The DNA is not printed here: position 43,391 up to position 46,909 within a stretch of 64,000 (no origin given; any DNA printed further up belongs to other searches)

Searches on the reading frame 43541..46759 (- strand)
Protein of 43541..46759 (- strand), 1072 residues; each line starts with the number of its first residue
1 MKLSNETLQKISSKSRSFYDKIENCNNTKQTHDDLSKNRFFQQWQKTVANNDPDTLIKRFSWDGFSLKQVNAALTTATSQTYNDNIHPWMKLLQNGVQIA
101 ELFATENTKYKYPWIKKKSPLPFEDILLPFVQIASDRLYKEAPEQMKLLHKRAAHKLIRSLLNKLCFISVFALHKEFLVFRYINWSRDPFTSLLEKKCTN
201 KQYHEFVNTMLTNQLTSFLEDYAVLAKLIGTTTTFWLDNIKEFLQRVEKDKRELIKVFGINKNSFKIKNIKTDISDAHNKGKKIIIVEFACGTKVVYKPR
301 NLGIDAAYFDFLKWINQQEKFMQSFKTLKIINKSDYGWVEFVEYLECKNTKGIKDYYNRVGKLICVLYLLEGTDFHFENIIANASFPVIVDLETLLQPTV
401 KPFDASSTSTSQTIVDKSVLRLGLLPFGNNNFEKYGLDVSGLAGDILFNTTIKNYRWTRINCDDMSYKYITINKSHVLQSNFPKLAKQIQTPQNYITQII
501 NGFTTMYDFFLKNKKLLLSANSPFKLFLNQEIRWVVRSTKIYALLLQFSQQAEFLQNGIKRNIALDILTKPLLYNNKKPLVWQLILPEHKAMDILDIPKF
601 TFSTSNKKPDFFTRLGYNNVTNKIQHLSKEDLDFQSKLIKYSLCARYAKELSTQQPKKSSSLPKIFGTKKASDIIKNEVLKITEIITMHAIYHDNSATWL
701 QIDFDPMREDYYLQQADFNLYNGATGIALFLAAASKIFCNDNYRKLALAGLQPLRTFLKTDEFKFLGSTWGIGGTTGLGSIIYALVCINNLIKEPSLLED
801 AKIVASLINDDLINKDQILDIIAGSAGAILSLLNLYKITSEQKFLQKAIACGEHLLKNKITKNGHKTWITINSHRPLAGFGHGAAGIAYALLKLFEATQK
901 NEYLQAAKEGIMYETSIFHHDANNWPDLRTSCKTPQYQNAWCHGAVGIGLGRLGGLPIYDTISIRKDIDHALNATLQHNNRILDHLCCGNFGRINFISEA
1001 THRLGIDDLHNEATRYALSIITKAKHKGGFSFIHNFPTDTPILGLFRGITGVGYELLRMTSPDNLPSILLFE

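Call 3: search_protein_families(library=ncbifam, proteins=[window:43541-46759:-], max_evalue=0.01)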
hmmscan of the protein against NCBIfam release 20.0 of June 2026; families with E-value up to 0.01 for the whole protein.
window:43541-46759:- (1072 aa): 3 families
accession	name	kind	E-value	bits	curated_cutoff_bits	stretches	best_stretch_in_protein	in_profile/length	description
TIGR03897.1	lanti_2_LanM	subfamily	5.9e-262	871.5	304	1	126-1061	2-931/932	type 2 lanthipeptide synthetase LanM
NF038150.1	lanthi_synth_IV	equivalog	1.6e-27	96.2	650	1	697-1062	492-846/851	class IV lanthionine synthetase LanL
NF038151.1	lanthi_synth_III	equivalog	1.2e-16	60.3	575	1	806-952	591-730/833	class III lanthionine synthetase LanKC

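Call 4: search_protein_families(library=pfam, proteins=[window:43541-46759:-], max_evalue=0.01)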
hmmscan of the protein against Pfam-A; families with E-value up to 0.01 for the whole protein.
window:43541-46759:- (1072 aa): 3 families
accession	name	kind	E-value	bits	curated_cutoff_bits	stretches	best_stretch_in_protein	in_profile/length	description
PF13575.12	DUF4135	-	2.9e-109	366.2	29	1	222-602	1-377/378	Domain of unknown function (DUF4135)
PF05147.19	LANC_like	-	2.3e-66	224.2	23.2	1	716-1070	3-350/350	Lanthionine synthetase C-like protein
PF20462.4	DUF6715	-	0.0057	16.7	27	0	264-344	104-183/192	Domain of unknown function (DUF6715)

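Call 12: find_related_loci(query=window:43541-46759:-, collection=genome_contigs, flank=10000)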
Query window:43541-46759:- (1072 aa) in genome_contigs; peptide patterns used: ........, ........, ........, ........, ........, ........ (x = any residue, [..] = any of these).
15 stretches matched a pattern, but none encodes a relative of the query by tblastn (E <= 1e-3).

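Call 13: find_homologous_proteins(query=window:43541-46759:-, max_evalue=1e-20)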
Query window:43541-46759:- (1072 aa): 441 proteins with E <= 1e-20 among 8000 candidates; the best 120 are listed.
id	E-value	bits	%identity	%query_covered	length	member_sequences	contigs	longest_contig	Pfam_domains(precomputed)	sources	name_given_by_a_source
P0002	0.0e+0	2465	100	100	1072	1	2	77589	PF13575.13,PF05147.20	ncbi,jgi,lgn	ncbi:MAG: type 2 lanthipeptide synthetase LanM family protein [Gammaproteobacteria bacterium]|jgi:ty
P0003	1.1e-224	767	37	100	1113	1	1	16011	PF13575.13,PF05147.20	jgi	-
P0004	5.6e-224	765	37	100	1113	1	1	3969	PF13575.13,PF05147.20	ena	-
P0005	1.9e-222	760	38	97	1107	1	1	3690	PF13575.13,PF05147.20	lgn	-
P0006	2.0e-220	753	37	100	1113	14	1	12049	PF13575.13,PF05147.20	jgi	-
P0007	5.6e-216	738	37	100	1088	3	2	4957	PF13575.13,PF05147.20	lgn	-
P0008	8.5e-211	721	36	100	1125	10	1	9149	PF13575.13,PF05147.20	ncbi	-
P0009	5.8e-209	715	38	100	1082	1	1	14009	PF13575.13,PF05147.20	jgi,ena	-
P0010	8.1e-208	711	36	100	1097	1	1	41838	PF13575.13,PF05147.20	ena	-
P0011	1.5e-207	710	37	98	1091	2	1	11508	PF13575.13,PF05147.20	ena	-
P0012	2.7e-207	709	35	100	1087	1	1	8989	PF13575.13,PF05147.20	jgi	jgi:type 2 lantibiotic biosynthesis protein LanM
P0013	1.4e-206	707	37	99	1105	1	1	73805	PF13575.13,PF05147.20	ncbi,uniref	ncbi:type 2 lanthipeptide synthetase LanM family protein [Coleofasciculus sp.]|uniref:type 2 lanthip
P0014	9.5e-206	704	35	100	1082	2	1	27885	PF13575.13,PF05147.20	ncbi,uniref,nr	ncbi:type 2 lanthipeptide synthetase LanM family protein [aff. Roholtiella sp. LEGE 12411]|uniref:ty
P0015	4.0e-205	702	36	100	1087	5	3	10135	PF13575.13,PF05147.20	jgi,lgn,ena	-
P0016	2.9e-204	699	36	100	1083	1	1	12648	PF13575.13,PF05147.20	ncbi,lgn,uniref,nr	ncbi:hypothetical protein A6770_37720 [Nostoc minutum NIES-26]|uniref:Lantibiotic biosynthesis prote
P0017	6.6e-204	698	37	100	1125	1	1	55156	PF13575.13,PF05147.20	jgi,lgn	-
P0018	5.3e-202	692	35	100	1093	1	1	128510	PF13575.13,PF05147.20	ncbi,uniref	ncbi:type 2 lanthipeptide synthetase LanM family protein [Scytonema sp. NUACC26]|uniref:type 2 lanth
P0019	2.8e-201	689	35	100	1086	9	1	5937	PF13575.13,PF05147.20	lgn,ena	-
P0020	2.9e-201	689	36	99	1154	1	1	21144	PF13575.13,PF05147.20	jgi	jgi:type 2 lantibiotic biosynthesis protein LanM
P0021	2.9e-200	686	37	100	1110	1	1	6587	PF13575.13,PF05147.20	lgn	-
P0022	7.0e-200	685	36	100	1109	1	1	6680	PF13575.13,PF05147.20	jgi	jgi:class II lanthipeptide synthase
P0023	9.5e-200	684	37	100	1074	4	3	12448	PF13575.13,PF05147.20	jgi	jgi:type 2 lantibiotic biosynthesis protein LanM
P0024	4.9e-199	682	36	100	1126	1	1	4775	PF13575.13,PF05147.20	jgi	jgi:type 2 lantibiotic biosynthesis protein LanM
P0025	4.9e-199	682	36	99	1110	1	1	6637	PF13575.13,PF05147.20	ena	-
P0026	8.7e-199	681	35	100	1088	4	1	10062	PF13575.13,PF05147.20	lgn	-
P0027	3.7e-198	679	36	100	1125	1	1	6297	PF13575.13,PF05147.20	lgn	-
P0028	1.8e-197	677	36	100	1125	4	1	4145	PF13575.13,PF05147.20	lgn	-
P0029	1.8e-196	674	36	100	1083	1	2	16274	PF13575.13,PF05147.20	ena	-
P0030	6.4e-196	672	35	100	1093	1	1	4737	PF13575.13,PF05147.20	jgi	jgi:type 2 lantibiotic biosynthesis protein LanM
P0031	3.0e-195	669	35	100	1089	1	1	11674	PF13575.13,PF05147.20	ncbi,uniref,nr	ncbi:type 2 lanthipeptide synthetase LanM family protein [Dolichospermum lemmermannii CS-548]|uniref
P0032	1.1e-194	668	36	100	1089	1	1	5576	PF13575.13,PF05147.20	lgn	-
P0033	5.8e-194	665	31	60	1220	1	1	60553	PF13575.13,PF05147.20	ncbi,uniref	ncbi:type 2 lanthipeptide synthetase LanM family protein [Coleofasciculus sp. F4-SAH-05]|uniref:type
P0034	6.2e-193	662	35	100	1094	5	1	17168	PF13575.13,PF05147.20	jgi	jgi:type 2 lantibiotic biosynthesis protein LanM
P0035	6.5e-193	662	36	100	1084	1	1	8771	PF13575.13,PF05147.20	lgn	-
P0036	2.2e-191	657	35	97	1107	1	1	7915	PF13575.13,PF05147.20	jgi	jgi:type 2 lantibiotic biosynthesis protein LanM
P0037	5.0e-191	656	35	99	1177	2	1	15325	PF13575.13,PF05147.20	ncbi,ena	-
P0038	8.0e-190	652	35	100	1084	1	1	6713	PF13575.13,PF05147.20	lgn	-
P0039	1.5e-189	651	35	100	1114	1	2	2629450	PF13575.13,PF05147.20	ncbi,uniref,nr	ncbi:hypothetical protein DSM106972_014680 [Dulcicalothrix desertica PCC 7102]|uniref:Lantibiotic bi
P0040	3.1e-189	650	36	99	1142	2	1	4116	PF13575.13,PF05147.20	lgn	-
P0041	8.9e-188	645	34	100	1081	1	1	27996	PF13575.13,PF05147.20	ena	-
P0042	2.7e-187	643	35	99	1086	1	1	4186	PF13575.13,PF05147.20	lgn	-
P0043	3.8e-187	643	35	98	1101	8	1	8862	PF13575.13,PF05147.20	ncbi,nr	ncbi:MAG: type 2 lantipeptide synthetase LanM [Moorea sp. SIO4A3]|nr:type 2 lantipeptide synthetase 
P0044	6.2e-185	635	36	97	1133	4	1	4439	PF13575.13,PF05147.20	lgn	-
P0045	6.5e-181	622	34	100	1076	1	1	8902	PF13575.13,PF05147.20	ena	-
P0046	1.5e-180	621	35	97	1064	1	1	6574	PF13575.13,PF05147.20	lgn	-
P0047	5.5e-180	619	34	100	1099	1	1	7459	PF13575.13,PF05147.20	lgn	-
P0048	1.1e-178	615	34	98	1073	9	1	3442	PF13575.13,PF05147.20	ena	-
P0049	5.7e-175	602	32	99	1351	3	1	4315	PF13575.13,PF06574.19,PF05147.20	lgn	-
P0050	1.3e-172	595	33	100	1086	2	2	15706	PF13575.13,PF05147.20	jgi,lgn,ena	jgi:type 2 lantibiotic biosynthesis protein LanM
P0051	2.6e-171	590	34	100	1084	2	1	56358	PF13575.13,PF05147.20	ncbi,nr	ncbi:MAG: type 2 lantipeptide synthetase LanM [Calothrix sp. CSU_2_0]|nr:type 2 lantipeptide synthet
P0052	3.5e-171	590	33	100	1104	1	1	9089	PF13575.13,PF05147.20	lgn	-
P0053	2.7e-170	587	32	100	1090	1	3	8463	PF13575.13,PF05147.20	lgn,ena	-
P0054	8.6e-166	572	33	98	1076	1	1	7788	PF13575.13,PF05147.20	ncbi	-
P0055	6.3e-164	566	32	100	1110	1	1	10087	PF13575.13,PF05147.20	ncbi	-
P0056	5.1e-163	563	33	100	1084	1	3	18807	PF13575.13,PF05147.20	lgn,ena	-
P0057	6.0e-161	556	32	100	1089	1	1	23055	PF13575.13,PF05147.20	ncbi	-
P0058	2.4e-159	551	32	99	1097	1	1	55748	PF13575.13,PF05147.20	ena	-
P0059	2.7e-159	550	32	98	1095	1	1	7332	PF13575.13,PF05147.20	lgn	-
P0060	1.5e-158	548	32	99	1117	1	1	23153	PF13575.13,PF05147.20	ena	-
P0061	4.8e-158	546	32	98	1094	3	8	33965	PF13575.13,PF05147.20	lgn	-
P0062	1.0e-157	545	31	100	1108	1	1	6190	PF13575.13,PF05147.20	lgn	-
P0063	7.0e-157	542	32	99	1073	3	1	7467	PF13575.13,PF05147.20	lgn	-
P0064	1.8e-156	541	31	99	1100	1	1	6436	PF13575.13,PF05147.20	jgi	jgi:type 2 lantibiotic biosynthesis protein LanM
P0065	3.2e-156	540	32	96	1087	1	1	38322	PF13575.13,PF05147.20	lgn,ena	-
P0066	2.6e-155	537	32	100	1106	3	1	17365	PF13575.13,PF05147.20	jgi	-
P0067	8.5e-154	532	31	100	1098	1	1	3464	PF13575.13,PF05147.20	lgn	-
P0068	1.6e-153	531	31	100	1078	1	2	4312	PF13575.13,PF05147.20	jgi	jgi:type 2 lantibiotic biosynthesis protein LanM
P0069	2.3e-153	531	32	100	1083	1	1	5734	PF13575.13,PF05147.20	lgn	-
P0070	7.5e-153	529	31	100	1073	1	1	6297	PF13575.13,PF05147.20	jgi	jgi:type 2 lantibiotic biosynthesis protein LanM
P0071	2.4e-152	527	33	94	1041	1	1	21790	PF13575.13,PF05147.20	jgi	jgi:type 2 lantibiotic biosynthesis protein LanM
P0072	2.8e-152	527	33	97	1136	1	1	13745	PF13575.13,PF05147.20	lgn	-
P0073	8.3e-151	522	33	99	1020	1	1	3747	PF13575.13,PF05147.20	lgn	-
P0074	1.3e-146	508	31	97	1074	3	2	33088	PF13575.13,PF05147.20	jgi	jgi:type 2 lantibiotic biosynthesis protein LanM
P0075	5.1e-146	506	30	97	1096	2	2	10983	PF13575.13,PF05147.20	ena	-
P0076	8.8e-145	502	30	99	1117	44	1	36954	PF13575.13,PF05147.20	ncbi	-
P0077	3.6e-142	494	32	96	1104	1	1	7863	PF13575.13,PF05147.20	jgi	jgi:type 2 lantibiotic biosynthesis protein LanM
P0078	6.7e-142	493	32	91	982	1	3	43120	PF13575.13,PF05147.20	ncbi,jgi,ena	ncbi:MAG: type 2 lantipeptide synthetase LanM [Cyanobacteriota bacterium]|jgi:type 2 lantibiotic bio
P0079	2.9e-141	491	31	96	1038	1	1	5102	PF13575.13,PF05147.20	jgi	jgi:type 2 lantibiotic biosynthesis protein LanM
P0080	9.3e-140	486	32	96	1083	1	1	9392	PF13575.13,PF05147.20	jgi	jgi:type 2 lantibiotic biosynthesis protein LanM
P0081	3.1e-138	481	33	76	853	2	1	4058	PF13575.13,PF05147.20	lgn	-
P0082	3.8e-136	474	31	99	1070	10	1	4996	PF13575.13,PF05147.20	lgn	-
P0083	9.9e-132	459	29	100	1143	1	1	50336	PF13575.13,PF05147.20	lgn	-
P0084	5.4e-127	444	31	99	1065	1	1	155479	PF13575.13,PF05147.20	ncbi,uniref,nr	ncbi:type 2 lanthipeptide synthetase LanM family protein [Cronbergia sp. UHCC 0137]|uniref:type 2 la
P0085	5.8e-127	443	31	82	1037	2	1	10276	PF13575.13,PF05147.20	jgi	jgi:type 2 lantibiotic biosynthesis protein LanM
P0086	6.4e-125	437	29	100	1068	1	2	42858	PF13575.13,PF05147.20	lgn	-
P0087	9.8e-125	436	30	96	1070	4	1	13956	PF13575.13,PF05147.20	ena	-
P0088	3.8e-123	431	31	88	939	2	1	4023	PF13575.13,PF05147.20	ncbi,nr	ncbi:MAG TPA: type 2 lanthipeptide synthetase LanM family protein, partial [Ktedonobacteraceae bacte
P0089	4.5e-123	431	34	82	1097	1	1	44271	PF13575.13,PF05147.20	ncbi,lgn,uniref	ncbi:type 2 lanthipeptide synthetase LanM family protein [Nostoc sp. CCY0012]|uniref:type 2 lanthipe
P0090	7.8e-123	430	29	96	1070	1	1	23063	PF13575.13,PF05147.20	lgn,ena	-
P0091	1.5e-122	429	34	78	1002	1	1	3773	PF13575.13,PF05147.20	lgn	-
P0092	3.0e-121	424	30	100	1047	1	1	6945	PF13575.13,PF05147.20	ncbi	ncbi:MAG: type 2 lanthipeptide synthetase LanM [Patescibacteria group bacterium]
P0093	3.1e-121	424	30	96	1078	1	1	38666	PF13575.13,PF05147.20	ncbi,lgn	ncbi:MAG TPA: type 2 lanthipeptide synthetase LanM family protein [Herpetosiphonaceae bacterium]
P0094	3.4e-121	424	31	82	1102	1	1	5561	PF13575.13,PF05147.20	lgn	-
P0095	5.5e-121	424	29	96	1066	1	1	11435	PF13575.13,PF05147.20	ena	-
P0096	7.7e-121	423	29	100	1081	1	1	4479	PF13575.13,PF05147.20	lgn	-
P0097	2.1e-120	422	32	82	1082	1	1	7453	PF13575.13,PF05147.20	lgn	-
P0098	5.8e-120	420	32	82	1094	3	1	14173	PF13575.13,PF05147.20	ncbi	-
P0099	3.7e-119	418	32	82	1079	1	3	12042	PF13575.13,PF05147.20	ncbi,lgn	-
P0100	1.3e-118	416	29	100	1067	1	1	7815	PF13575.13,PF05147.20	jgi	-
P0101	1.3e-118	416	31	89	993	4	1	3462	PF13575.13,PF05147.20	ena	-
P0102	2.0e-118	415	29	89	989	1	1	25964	PF13575.13,PF05147.20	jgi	jgi:type 2 lantibiotic biosynthesis protein LanM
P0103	4.2e-118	414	31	82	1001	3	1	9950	PF13575.13,PF05147.20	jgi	-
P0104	2.2e-117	412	31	82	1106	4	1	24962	PF13575.13,PF05147.20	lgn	-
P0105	4.8e-117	411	31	82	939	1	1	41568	PF13575.13,PF05147.20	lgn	-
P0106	1.1e-116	409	29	96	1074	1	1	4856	PF13575.13,PF05147.20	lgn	-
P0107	1.1e-116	409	29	97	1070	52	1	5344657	PF13575.13,PF05147.20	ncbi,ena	-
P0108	2.0e-116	409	27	93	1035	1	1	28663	PF13575.13,PF05147.20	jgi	jgi:type 2 lantibiotic biosynthesis protein LanM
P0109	2.1e-116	408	31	82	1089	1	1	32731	PF13575.13,PF05147.20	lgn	-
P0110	5.1e-116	407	29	98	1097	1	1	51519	PF13575.13,PF05147.20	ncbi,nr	ncbi:MAG: type 2 lanthipeptide synthetase LanM family protein [Rhizonema sp. PD37]|nr:type 2 lanthip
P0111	6.5e-116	407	30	91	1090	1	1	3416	PF13575.13,PF05147.20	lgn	-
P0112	9.0e-116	406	32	82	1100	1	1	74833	PF13575.13,PF05147.20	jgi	jgi:type 2 lantibiotic biosynthesis protein LanM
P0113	9.7e-116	406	31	85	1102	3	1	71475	PF13575.13,PF05147.20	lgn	-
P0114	1.1e-115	406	29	97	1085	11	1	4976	PF13575.13,PF05147.20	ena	-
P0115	3.8e-115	404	31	82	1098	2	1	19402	PF13575.13,PF05147.20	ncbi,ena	-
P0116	5.6e-115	404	34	67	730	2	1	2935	PF13575.13,PF05147.20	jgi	jgi:lantibiotic modifying enzyme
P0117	5.9e-115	404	28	97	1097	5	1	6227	PF13575.13,PF05147.20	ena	-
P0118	2.2e-114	402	28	99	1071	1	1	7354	PF13575.13,PF05147.20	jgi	jgi:type 2 lantibiotic biosynthesis protein LanM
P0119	2.6e-114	402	33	72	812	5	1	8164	PF13575.13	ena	-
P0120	3.9e-114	401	29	96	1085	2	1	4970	PF13575.13,PF05147.20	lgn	-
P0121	6.9e-114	400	28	97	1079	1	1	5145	PF13575.13,PF05147.20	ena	-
